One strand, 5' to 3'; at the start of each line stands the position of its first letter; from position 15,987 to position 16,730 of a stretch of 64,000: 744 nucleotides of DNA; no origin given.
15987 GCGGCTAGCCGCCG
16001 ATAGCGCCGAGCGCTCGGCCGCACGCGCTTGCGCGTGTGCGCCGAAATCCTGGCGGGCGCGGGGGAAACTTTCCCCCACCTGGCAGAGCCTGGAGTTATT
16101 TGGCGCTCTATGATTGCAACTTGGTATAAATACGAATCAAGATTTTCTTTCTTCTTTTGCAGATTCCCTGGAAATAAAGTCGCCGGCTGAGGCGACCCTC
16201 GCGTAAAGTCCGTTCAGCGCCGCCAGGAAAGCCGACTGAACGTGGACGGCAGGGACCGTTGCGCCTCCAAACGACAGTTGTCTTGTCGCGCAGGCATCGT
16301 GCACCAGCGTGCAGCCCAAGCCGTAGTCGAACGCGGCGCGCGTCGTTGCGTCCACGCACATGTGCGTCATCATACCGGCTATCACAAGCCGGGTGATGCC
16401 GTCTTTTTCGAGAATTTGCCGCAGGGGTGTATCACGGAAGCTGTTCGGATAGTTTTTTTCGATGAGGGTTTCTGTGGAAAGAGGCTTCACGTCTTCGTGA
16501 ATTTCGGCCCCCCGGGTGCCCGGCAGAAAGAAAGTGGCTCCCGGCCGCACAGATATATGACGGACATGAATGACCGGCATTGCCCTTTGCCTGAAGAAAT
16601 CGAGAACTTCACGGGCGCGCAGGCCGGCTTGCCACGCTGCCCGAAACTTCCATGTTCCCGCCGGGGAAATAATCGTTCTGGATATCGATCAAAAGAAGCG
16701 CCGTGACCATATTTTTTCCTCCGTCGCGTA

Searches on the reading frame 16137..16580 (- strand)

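Call 45: search_protein_families(library=pfam, proteins=[window:16137-16580:-], max_evalue=0.01)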
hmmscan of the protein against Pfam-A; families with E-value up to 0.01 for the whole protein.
window:16137-16580:- (147 aa): 1 family
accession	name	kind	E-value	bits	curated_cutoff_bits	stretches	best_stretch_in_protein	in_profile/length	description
PF00857.26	Isochorismatase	-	8.2e-28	98.1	27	1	1-101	42-152/175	Isochorismatase domain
